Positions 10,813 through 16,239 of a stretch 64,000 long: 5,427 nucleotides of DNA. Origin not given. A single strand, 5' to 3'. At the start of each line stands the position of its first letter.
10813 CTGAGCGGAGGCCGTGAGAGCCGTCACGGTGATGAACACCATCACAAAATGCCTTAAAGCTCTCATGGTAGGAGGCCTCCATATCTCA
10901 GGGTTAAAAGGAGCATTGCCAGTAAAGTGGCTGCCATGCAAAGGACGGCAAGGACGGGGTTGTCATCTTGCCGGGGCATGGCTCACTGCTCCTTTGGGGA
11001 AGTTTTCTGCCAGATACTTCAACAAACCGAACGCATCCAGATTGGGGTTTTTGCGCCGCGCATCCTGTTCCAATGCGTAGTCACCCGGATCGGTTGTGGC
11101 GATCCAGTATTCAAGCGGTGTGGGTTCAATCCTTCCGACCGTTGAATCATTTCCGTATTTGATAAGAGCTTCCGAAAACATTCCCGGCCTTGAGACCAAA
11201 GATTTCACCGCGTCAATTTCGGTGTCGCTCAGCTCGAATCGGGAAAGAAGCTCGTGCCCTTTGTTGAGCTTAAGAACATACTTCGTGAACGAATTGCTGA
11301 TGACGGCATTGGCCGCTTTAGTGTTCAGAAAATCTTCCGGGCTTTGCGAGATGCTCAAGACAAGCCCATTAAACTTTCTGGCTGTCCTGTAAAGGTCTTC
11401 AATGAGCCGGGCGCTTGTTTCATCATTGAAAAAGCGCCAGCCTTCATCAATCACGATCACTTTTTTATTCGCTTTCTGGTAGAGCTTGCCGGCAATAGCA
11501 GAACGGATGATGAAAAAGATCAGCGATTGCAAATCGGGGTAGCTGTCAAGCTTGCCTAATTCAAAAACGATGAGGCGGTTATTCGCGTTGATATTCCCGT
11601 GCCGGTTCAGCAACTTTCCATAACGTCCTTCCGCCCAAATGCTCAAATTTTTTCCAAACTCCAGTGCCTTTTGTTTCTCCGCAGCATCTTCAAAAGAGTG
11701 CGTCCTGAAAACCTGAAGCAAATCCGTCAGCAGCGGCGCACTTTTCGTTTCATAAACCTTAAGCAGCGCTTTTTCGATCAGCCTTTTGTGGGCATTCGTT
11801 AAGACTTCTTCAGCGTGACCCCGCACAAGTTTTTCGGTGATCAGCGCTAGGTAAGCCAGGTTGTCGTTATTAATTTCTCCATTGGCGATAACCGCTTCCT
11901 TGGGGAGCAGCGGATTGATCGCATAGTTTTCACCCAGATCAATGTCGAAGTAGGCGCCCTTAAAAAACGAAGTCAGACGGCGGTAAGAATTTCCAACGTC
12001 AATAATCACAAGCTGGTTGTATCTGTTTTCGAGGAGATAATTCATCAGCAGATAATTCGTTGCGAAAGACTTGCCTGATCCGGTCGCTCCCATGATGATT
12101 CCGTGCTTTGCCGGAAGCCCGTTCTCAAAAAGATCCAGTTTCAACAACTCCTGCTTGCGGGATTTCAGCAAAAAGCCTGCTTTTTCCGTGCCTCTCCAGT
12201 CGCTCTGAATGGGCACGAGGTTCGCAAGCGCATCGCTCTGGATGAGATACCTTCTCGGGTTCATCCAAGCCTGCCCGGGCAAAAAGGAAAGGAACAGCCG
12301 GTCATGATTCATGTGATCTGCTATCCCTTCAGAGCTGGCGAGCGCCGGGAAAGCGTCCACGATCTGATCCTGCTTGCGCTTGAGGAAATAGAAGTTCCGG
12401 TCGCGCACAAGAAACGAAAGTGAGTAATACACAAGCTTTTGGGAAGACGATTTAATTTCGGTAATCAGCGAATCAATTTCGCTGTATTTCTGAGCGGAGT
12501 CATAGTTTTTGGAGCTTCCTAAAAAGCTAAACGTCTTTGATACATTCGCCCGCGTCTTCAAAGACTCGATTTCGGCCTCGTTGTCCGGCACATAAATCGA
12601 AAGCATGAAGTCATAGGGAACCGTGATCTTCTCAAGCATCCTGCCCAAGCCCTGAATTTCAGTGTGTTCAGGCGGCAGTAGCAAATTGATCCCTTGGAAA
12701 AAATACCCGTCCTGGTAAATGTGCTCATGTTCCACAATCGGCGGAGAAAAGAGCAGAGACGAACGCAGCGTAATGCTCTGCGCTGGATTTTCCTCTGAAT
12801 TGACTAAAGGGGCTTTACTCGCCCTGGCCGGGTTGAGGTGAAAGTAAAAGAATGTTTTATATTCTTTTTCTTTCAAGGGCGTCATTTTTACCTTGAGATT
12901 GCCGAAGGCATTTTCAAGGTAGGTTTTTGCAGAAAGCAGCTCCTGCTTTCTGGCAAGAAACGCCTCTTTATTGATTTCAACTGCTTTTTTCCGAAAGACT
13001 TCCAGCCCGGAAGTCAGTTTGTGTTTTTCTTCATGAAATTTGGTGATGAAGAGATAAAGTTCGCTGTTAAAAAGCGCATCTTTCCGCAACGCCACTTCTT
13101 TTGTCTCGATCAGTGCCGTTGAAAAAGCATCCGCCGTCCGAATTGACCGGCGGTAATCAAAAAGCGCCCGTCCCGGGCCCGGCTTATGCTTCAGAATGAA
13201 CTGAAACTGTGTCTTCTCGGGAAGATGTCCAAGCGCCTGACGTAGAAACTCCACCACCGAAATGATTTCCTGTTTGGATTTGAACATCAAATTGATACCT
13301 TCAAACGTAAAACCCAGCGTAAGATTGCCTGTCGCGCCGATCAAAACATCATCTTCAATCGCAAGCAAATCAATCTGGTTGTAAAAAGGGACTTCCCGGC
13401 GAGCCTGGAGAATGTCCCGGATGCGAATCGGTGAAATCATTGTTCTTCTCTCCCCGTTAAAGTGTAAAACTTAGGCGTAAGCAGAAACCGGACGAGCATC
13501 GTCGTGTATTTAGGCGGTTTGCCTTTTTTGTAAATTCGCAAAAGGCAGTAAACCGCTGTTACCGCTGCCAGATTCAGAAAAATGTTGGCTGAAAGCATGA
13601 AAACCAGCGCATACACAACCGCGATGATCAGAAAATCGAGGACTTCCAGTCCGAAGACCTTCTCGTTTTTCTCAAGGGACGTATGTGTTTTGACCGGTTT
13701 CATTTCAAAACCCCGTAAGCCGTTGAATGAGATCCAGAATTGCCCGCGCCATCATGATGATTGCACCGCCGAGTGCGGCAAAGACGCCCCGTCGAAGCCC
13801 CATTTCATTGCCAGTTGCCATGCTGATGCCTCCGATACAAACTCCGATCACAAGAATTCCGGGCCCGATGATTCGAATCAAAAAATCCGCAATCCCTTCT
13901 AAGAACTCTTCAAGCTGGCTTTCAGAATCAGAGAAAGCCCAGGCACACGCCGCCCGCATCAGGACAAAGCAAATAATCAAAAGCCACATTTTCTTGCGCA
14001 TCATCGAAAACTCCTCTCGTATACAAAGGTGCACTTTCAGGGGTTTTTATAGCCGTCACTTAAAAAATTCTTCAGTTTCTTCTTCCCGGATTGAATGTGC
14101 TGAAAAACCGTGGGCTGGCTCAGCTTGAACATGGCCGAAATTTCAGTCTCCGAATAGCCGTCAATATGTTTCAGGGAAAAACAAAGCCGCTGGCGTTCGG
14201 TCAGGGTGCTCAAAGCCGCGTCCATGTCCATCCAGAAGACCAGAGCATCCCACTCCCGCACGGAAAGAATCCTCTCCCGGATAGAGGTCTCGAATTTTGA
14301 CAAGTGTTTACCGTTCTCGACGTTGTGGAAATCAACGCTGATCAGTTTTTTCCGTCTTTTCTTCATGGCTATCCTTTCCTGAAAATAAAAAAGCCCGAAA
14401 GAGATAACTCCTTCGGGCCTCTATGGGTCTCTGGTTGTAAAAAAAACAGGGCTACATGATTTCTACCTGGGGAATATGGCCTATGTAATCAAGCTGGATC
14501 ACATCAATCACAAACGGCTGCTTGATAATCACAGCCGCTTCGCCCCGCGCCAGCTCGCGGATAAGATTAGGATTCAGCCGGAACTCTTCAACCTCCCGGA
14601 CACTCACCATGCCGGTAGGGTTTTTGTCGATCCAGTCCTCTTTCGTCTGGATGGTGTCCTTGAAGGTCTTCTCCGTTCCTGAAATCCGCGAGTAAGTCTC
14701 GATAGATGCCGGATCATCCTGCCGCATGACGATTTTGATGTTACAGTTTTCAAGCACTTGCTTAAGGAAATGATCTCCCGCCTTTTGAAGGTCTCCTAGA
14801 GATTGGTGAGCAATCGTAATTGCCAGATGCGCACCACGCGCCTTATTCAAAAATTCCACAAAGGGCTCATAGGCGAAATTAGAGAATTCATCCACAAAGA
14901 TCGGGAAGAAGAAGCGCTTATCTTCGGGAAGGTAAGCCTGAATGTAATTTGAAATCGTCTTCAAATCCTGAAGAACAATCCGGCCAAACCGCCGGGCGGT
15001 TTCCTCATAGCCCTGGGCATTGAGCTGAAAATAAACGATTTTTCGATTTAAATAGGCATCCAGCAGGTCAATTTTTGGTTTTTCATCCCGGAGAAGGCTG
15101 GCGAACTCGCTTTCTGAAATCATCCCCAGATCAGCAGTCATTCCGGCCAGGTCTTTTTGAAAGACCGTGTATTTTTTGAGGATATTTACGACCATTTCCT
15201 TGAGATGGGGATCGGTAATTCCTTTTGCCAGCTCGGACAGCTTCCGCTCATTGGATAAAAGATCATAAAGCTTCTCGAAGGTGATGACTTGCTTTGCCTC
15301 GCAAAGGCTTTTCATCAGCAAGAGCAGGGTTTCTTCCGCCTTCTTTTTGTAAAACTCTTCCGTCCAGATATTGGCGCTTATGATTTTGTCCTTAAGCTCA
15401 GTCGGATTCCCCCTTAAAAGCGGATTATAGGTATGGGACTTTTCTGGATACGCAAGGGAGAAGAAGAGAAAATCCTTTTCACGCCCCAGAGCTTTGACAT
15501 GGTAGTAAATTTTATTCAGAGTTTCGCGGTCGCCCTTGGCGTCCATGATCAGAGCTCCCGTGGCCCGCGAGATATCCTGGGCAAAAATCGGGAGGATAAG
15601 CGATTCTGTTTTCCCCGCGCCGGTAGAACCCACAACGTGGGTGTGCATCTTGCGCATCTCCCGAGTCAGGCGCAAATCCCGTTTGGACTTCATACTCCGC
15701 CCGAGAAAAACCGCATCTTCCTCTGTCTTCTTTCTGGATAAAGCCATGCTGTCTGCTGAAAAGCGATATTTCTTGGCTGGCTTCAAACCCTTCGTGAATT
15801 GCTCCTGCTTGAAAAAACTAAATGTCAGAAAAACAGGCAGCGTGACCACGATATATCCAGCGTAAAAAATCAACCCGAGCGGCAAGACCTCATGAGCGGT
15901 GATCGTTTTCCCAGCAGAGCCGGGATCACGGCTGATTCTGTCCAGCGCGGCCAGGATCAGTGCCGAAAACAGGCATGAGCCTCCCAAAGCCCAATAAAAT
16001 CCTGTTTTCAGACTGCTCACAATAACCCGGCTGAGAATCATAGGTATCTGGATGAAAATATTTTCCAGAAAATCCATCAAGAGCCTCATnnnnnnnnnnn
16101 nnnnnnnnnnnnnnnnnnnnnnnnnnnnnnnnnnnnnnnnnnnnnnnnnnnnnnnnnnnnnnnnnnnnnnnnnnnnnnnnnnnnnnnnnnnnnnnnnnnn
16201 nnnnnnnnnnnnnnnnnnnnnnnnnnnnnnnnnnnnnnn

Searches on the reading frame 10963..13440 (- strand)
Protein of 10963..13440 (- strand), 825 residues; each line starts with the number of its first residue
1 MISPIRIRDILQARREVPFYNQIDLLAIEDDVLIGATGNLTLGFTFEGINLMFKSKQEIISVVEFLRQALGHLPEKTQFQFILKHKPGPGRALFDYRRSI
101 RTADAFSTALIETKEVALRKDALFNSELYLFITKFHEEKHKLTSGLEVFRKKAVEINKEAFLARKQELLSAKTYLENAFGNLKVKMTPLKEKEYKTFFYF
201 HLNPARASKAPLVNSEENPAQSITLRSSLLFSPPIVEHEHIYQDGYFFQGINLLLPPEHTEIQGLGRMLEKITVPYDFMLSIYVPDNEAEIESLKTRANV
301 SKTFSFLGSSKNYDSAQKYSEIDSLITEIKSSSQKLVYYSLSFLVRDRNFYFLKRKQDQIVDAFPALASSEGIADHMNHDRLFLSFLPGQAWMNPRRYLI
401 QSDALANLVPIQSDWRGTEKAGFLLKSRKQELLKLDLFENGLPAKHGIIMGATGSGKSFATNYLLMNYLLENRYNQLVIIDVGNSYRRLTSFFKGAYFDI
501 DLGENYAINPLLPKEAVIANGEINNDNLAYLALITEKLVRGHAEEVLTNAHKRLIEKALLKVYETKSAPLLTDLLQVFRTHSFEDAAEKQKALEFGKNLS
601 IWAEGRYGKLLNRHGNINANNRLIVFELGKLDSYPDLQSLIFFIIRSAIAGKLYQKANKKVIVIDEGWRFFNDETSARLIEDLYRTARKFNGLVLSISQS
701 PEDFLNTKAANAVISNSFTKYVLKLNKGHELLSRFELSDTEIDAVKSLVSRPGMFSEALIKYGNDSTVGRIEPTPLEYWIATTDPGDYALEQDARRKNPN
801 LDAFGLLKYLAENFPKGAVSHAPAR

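Call 11: search_protein_families(library=pfam, proteins=[window:10963-13440:-], max_evalue=0.001)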
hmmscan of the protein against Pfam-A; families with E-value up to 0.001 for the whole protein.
window:10963-13440:- (825 aa): 6 families
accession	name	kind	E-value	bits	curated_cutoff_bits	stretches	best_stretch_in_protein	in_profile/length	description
PF19044.6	P-loop_TraG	-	1.9e-33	116.2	25.8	1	445-786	30-387/413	TraG P-loop domain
PF12846.13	AAA_10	-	9e-12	45.1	27.5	1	444-718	21-299/362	AAA-like domain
PF11130.14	TraC_F_IV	-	2.6e-07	30.5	28.1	1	41-346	23-331/375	TraC protein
PF01935.23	DUF87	-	1.4e-06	29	23.2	1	422-565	4-131/220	Helicase HerA, central domain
PF01580.24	FtsK_SpoIIIE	-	4.9e-05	23.3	24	1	440-481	36-78/221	FtsK/SpoIIIE family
PF13401.12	AAA_22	-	0.0007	20.4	27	0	444-543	5-84/130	AAA domain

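Call 79: search_protein_families(library=ncbifam, proteins=[window:10963-13440:-], max_evalue=0.001)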
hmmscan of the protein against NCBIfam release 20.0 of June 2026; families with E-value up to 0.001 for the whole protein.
window:10963-13440:- (825 aa): 12 families
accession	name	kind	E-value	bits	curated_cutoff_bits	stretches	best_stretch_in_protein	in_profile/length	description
TIGR02746.1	TraC-F-type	equivalog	4.1e-80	269.7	567.05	1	270-797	249-785/800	type IV secretion system protein TraC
TIGR00929.1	VirB4_CagE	subfamily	1.3e-58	198.9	643.1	1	28-770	18-746/792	VirB4 family type IV secretion/conjugal transfer ATPase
NF045971.1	conju_CD1110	equivalog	9e-38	130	325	1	312-746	285-716/752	VirB4-like conjugal transfer ATPase, CD1110 family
NF045975.1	VirB4_plasma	equivalog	4.7e-35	120.6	590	1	39-726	128-833/894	Mbov_0397 family ICE element conjugal transfer ATPase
NF010278.0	PRK13721.1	subfamily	2.8e-32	111.5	1177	1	341-797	369-838/874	type IV secretion system protein TraC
TIGR03783.1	Bac_Flav_CT_G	subfamily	2.1e-23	82.1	261.55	1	446-785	440-801/829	TraG family conjugative transposon ATPase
NF010447.0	PRK13873.1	equivalog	7.6e-22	77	1020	1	313-730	306-709/815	conjugal transfer protein TrbE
TIGR03744.1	traC_PFL_4706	equivalog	3.2e-16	58.4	520.6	2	310-494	333-523/892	conjugative transfer ATPase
NF010404.0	PRK13830.1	subfamily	1.3e-13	49.6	810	1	296-703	301-697/818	conjugal transfer protein TrbE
NF010466.0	PRK13891.1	subfamily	1.3e-10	39.8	1322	1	304-723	340-752/852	conjugal transfer protein TrbE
NF010473.0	PRK13898.1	equivalog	6.8e-09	34.3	1050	1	446-777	449-760/801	type IV secretion system ATPase VirB4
NF053655.1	CedD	equivalog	7.6e-07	28.2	600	0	643-704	403-463/527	DNA-translocating ATPase CedD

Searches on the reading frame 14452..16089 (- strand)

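Call 11: search_protein_families(library=pfam, proteins=[window:14452-16089:-], max_evalue=0.001)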
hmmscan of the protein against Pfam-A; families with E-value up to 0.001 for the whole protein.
window:14452-16089:- (545 aa): 3 families
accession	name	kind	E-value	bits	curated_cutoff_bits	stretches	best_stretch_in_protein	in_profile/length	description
PF12696.13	TraG-D_C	-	3.8e-10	40.2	22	1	397-512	4-123/126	TraM recognition site of TraD and TraG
PF02534.20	T4SS-DNA_transf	-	3.9e-08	33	20.1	1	137-523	35-433/468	Type IV secretory system Conjugative DNA transfer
PF10412.15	TrwB_AAD_bind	-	1.5e-06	27.8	20.5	1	143-476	11-329/387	Type IV secretion-system coupling protein DNA-binding domain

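Call 79: search_protein_families(library=ncbifam, proteins=[window:14452-16089:-], max_evalue=0.001)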
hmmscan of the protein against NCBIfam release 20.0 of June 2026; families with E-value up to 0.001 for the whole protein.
window:14452-16089:- (545 aa): 6 families
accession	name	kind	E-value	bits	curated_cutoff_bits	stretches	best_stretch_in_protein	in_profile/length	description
TIGR03743.1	SXT_TraD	subfamily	6.3e-35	120.7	366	2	136-283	164-314/636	conjugative transfer system coupling protein TraD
TIGR03754.1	conj_TOL_TraD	equivalog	7.9e-29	100.6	647.55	2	136-226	169-258/643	type IV conjugative transfer system coupling protein TraD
NF045973.1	conju_CD1115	equivalog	1.3e-15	57.2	250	1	142-524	19-424/442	VirD4-like conjugal transfer protein, CD1115 family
NF041447.1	TrbC_conju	equivalog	1e-11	44.1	800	1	131-214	113-195/685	F-type conjugative transfer protein TrbC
NF033849.1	ser_rich_anae_1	subfamily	1.8e-07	28.9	650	0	408-498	1048-1129/1163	serine-rich protein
NF041017.1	DNA_import_CedB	equivalog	1.9e-07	30.1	700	1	121-201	248-330/590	DNA import protein CedB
